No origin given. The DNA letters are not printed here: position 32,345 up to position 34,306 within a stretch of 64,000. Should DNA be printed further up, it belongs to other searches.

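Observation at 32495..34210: Orphan 540-aa protein with a Flp-type prepilin leader fused to a Lys/Asp/Gly-rich low-complexity domain and poly-proline tail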

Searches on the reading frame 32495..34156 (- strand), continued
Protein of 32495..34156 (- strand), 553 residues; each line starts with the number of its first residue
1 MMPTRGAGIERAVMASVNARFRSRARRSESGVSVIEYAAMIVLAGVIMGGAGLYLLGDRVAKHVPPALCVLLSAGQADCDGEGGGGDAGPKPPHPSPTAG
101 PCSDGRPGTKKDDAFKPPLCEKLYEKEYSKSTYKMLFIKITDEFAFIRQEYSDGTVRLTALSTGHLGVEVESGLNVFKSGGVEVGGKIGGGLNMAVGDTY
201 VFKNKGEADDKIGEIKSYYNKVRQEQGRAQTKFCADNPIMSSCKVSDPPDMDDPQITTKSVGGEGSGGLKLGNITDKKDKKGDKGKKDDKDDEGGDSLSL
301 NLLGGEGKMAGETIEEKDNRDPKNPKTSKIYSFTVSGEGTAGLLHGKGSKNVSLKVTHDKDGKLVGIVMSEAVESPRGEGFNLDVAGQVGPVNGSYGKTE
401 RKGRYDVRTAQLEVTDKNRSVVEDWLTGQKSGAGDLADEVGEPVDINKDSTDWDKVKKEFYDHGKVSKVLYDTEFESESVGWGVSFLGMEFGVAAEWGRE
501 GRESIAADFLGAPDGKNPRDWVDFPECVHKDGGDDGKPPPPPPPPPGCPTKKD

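Call 51: search_protein_families(library=pfam, proteins=[L004:12422-13075:+, L015:4029-5624:+, L015:2540-3145:+, L015:9130-9531:+, L015:9578-9949:+, L015:15352-15591:+, L015:15689-16783:+, L015:18543-19157:+, L004:11481-12002:+, L015:17957-18505:+], max_evalue=0.01)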
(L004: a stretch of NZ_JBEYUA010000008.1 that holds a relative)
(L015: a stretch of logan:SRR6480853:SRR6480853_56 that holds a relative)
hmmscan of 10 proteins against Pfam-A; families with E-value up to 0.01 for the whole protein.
L004:12422-13075:+ (217 aa): 1 family
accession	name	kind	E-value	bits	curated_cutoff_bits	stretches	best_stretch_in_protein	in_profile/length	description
PF01478.23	Peptidase_A24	-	3.2e-07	31.2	26.5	1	78-183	7-102/104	Type IV leader peptidase family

L015:4029-5624:+ (531 aa): 0 families

L015:2540-3145:+ (201 aa): 0 families

L015:9130-9531:+ (133 aa): 1 family
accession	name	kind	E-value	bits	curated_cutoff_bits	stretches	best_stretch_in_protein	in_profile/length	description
PF07811.17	TadE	-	6.8e-05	23.3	22.9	1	13-55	1-43/43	TadE-like protein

L015:9578-9949:+ (123 aa): 1 family
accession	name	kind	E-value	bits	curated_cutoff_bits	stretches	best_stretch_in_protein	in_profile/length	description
PF07811.17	TadE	-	0.00028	21.4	22.9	1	15-57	1-43/43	TadE-like protein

L015:15352-15591:+ (79 aa): 1 family
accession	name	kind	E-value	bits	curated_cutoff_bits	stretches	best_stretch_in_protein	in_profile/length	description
PF14029.11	DUF4244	-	0.0017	18.2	27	1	24-57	5-37/54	Protein of unknown function (DUF4244)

L015:15689-16783:+ (364 aa): 1 family
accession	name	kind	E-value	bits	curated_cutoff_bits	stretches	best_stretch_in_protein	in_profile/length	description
PF13400.11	Tad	-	3.1e-09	37.4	22.3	1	14-61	1-46/47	Putative Flp pilus-assembly TadE/G-like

L015:18543-19157:+ (204 aa): 1 family
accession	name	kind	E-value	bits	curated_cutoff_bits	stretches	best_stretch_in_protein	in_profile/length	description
PF01464.25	SLT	-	0.00047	20.2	21.3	1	115-176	13-79/117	Transglycosylase SLT domain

L004:11481-12002:+ (173 aa): 1 family
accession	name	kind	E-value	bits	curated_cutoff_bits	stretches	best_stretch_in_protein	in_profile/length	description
PF18933.6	PsbP_2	-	9.5e-05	22.9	27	1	37-167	54-181/184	PsbP-like protein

L015:17957-18505:+ (182 aa): 0 families

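Call 63: search_protein_families(library=pfam, proteins=[L014:9326-11047:+, L001:11466-11966:+, L001:11966-12361:+, L003:11428-11892:+, L003:11893-12435:+, L003:12586-12990:+, L003:12990-14402:+, L003:6494-7243:+, L003:8380-8991:+, L001:9282-9890:+], max_evalue=0.05)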
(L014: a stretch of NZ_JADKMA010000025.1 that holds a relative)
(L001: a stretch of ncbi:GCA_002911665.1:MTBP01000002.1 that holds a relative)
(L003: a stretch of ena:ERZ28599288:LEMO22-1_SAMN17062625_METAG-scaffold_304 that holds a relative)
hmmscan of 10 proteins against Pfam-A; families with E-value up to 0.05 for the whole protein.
L014:9326-11047:+ (573 aa): 0 families

L001:11466-11966:+ (166 aa): 0 families

L001:11966-12361:+ (131 aa): 0 families

L003:11428-11892:+ (154 aa): 0 families

L003:11893-12435:+ (180 aa): 0 families

L003:12586-12990:+ (134 aa): 0 families

L003:12990-14402:+ (470 aa): 1 family
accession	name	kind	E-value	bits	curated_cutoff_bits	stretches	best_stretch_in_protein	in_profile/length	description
PF14029.11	DUF4244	-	0.0034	17.2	27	1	12-40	7-34/54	Protein of unknown function (DUF4244)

L003:6494-7243:+ (249 aa): 1 family
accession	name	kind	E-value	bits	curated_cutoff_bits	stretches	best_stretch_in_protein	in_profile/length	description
PF13400.11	Tad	-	0.0063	17.2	22.3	1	32-74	4-46/47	Putative Flp pilus-assembly TadE/G-like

L003:8380-8991:+ (203 aa): 0 families

L001:9282-9890:+ (202 aa): 0 families

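Call 65: search_protein_families(library=pfam, proteins=[L012:4301-8890:-, L012:11629-13611:+, L012:15203-17737:-, L012:18894-19901:-, L012:19892-21031:-, L012:1551-2618:-, L012:13692-15521:-], max_evalue=0.001)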
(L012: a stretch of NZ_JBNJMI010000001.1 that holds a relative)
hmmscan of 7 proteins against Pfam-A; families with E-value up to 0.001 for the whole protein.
L012:4301-8890:- (1529 aa): 7 families
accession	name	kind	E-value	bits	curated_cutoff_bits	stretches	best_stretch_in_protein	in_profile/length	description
PF01580.24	FtsK_SpoIIIE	-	1e-59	202.1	24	2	700-867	27-220/221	FtsK/SpoIIIE family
PF13401.12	AAA_22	-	6.5e-09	36.6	27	0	713-861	6-120/130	AAA domain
PF13191.12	AAA_16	-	3.9e-06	27.9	32.6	0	710-847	20-157/167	AAA ATPase domain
PF25199.1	nSTAND_NTPase5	-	4.1e-06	27.1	34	0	1392-1446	87-120/145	Novel STAND NTPase 5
PF13555.12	AAA_29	-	1.9e-05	24.7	27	0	699-734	11-44/61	P-loop containing region of AAA domain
PF16697.10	Yop-YscD_cpl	-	2.1e-05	25.1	33.2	1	161-251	1-92/94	Inner membrane component of T3SS, cytoplasmic domain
PF13245.12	AAA_19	-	0.00038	21.1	25.1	0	715-834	14-102/134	AAA domain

L012:11629-13611:+ (660 aa): 0 families

L012:15203-17737:- (844 aa): 3 families
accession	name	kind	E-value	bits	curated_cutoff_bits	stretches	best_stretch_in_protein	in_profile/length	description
PF11992.13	TgpA_N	-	4.6e-24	85.5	30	1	92-478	2-330/333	TgpA N-terminal domain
PF01841.26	Transglut_core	-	4.9e-20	72.3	23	1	516-635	2-108/108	Transglutaminase-like superfamily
PF13559.11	DUF4129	-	6.7e-09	36.1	24.8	1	739-807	1-67/69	Domain of unknown function (DUF4129)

L012:18894-19901:- (335 aa): 7 families
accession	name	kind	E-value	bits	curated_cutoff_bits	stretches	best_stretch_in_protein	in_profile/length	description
PF07726.17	AAA_3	-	6.3e-62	207.7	27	1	57-187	1-131/131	ATPase family associated with various cellular activities (AAA)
PF17863.7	AAA_lid_2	-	8.4e-23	80.3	22.7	1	250-321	2-73/74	AAA lid domain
PF07728.20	AAA_5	-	1.5e-16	61.1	22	1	63-185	7-139/139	AAA domain (dynein-related subfamily)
PF20030.5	bpMoxR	-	1.9e-10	40.6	27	1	33-204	9-179/205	MoxR domain in the MoxR-vWA-beta-propeller ternary systems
PF00004.35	AAA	-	1.1e-05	26.3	21.2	1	63-188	6-126/131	ATPase family associated with various cellular activities (AAA)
PF00158.32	Sigma54_activat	-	1.4e-05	25.3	20.2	1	55-167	22-142/168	Sigma-54 interaction domain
PF20720.3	nSTAND3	-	0.00035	20.7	27.2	1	45-83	7-46/155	Novel STAND NTPase 3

L012:19892-21031:- (379 aa): 1 family
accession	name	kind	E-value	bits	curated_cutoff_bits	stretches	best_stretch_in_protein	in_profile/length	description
PF00041.27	fn3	-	7e-13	49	25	1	196-269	2-75/84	Fibronectin type III domain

L012:1551-2618:- (355 aa): 1 family
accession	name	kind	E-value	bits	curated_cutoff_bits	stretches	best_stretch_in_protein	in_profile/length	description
PF03631.20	Virul_fac_BrkB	-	5.5e-33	115.1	33.7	1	39-280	10-258/259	Virulence factor BrkB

L012:13692-15521:- (609 aa): 2 families
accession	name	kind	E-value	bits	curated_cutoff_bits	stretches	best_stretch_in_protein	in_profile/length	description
PF00069.31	Pkinase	-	4.2e-24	85.8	31.7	1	140-391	1-257/263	Protein kinase domain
PF07714.23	PK_Tyr_Ser-Thr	-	4.3e-14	52.9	23.1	1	142-394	3-257/258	Protein tyrosine and serine/threonine kinase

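Call 66: predict_structure(alignment_id=A3)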
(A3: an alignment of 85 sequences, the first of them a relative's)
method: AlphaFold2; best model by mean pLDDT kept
length: 487 residues; sequences in the alignment: 85
mean_pLDDT: 76.6   pTM: 0.73
mean pLDDT of the five models: 76.6, 74.5, 73.8, 71.5, 69.9
residues with pLDDT >= 90: 178; 70-90: 150; 50-70: 90; < 50: 69
segments of 3 or more residues with pLDDT < 50: 1-3, 122-142, 232-243, 245-255, 297-300, 339-352
pLDDT, mean of each block of 10 residues (from residue 1): 49 74 91 74 72 79 95 96 74 79 97 76 40 39 63 95 95 81 66 65 78 93 70 42 43 50 83 97 89 59 77 95 94 67 42 63 95 92 75 57 86 91 96 87 67 84 97 96 95
secondary structure, 60 per line:
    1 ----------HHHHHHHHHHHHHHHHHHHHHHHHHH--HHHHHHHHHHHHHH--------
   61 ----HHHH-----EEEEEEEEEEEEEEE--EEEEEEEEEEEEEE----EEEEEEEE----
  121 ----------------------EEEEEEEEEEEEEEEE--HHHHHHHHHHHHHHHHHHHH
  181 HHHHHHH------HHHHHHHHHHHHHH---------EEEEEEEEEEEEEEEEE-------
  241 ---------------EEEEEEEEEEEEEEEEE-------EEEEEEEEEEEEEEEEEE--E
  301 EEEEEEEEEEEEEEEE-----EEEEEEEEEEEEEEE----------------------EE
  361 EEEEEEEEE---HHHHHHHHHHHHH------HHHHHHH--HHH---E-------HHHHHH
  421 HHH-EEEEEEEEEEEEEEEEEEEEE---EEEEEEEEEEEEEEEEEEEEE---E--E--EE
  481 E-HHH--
elements in order: H11-36 H39-52 H65-68 E74-88 E91-104 E109-116 E143-158 H161-187 H194-207 E217-233 E256-272 E280-297 E300-316 E322-336 E359-369 H373-385 H392-398 H415-423 E425-445 E449-469 E479-481

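Call 68: search_solved_structures(query=A3, max_evalue=1)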
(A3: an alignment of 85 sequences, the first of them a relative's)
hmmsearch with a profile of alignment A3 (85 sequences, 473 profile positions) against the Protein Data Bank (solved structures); distinct sequences matched with E-value up to 1: 6.
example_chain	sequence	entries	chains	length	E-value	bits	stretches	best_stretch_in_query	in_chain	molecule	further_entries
8skd_A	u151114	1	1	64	0.13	14.7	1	157-180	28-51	Miniprotein EEHEE_rd4_0871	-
8q4h_A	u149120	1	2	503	0.17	14.3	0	46-86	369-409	Tetrachloroethene reductive dehalogenase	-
2pw5_A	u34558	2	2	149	0.41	13.1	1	391-429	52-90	Thermonuclease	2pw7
5j3b_A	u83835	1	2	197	0.75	12.2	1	132-271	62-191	Elongation factor P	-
3tre_A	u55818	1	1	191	0.76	12.2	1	134-226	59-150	Elongation factor P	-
6bdc_A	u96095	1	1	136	0.85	12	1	256-335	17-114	Hcp1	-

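Call 83: search_protein_families(library=ncbifam, proteins=[L015:9130-9531:+, L015:9578-9949:+, L015:15689-16783:+, L015:18543-19157:+, L015:4029-5624:+], max_evalue=10)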
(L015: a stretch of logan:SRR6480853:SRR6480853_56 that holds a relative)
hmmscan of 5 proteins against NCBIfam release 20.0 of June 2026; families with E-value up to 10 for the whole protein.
L015:9130-9531:+ (133 aa): 1 family
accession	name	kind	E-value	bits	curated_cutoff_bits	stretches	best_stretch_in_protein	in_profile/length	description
NF041390.1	TadE_Rv3655c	subfamily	0.0059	17.1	40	1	17-78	1-59/101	TadE family type IV pilus minor pilin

L015:9578-9949:+ (123 aa): 1 family
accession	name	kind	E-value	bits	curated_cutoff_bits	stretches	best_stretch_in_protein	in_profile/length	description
NF041390.1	TadE_Rv3655c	subfamily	0.00061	20.3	40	1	19-102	1-82/101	TadE family type IV pilus minor pilin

L015:15689-16783:+ (364 aa): 1 family
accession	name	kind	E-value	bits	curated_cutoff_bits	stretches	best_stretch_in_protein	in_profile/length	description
TIGR03816.1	tadE_like_DECH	hypoth_equivalog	8.8e-08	32.3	50.95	1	12-65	1-53/109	Rv3654c family TadE-like protein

L015:18543-19157:+ (204 aa): 2 families
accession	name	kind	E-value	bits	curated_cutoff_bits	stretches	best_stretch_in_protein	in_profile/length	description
NF052397.1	AggPromo_Cterm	subfamily_domain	1.6e-22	79.7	40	1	115-191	1-76/80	aggregation-promoting factor C-terminal-like domain-containing protein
NF050166.1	Cu_RiPP_BufA2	equivalog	0.11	12.7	60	1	25-68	6-43/79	BufA2 family periplasmic bufferin-type metallophore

L015:4029-5624:+ (531 aa): 0 families

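Call 87: find_encoding_contigs(protein=P0156, flank=10000, max_places=1)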
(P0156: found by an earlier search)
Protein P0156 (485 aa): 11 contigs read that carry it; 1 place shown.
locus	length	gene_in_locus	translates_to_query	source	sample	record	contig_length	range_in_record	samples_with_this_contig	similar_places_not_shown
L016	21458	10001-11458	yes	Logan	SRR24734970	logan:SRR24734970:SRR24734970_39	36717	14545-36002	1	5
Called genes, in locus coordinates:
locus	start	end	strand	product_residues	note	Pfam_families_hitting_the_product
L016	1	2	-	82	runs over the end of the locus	-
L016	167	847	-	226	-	PF00072:Response_reg, PF00196:GerE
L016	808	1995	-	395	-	PF07730:HisKA_3, PF13581:HATPase_c_2 (weak), PF02518:HATPase_c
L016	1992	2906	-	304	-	PF19359:DUF5936, PF00482:T2SSF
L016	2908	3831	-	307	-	PF00482:T2SSF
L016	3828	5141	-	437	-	PF00437:T2SSE, PF27713:UCP018868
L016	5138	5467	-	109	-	PF07811:TadE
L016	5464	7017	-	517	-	PF00072:Response_reg (weak), PF06564:CBP_BcsQ, PF10609:ParA, PF13614:AAA_31 (weak)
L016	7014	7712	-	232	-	PF16976:RcpC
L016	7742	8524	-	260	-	-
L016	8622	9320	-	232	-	PF01478:Peptidase_A24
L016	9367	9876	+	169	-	-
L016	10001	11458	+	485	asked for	-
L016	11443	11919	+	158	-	-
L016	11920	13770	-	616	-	PF00092:VWA, PF13519:VWA_2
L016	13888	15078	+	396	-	PF01266:DAO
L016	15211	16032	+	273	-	PF09995:MPAB_Lcp_cat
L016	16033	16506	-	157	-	PF00932:LTD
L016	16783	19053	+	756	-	PF00149:Metallophos (weak), PF02872:5_nucleotid_C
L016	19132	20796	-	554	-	-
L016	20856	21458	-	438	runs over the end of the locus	?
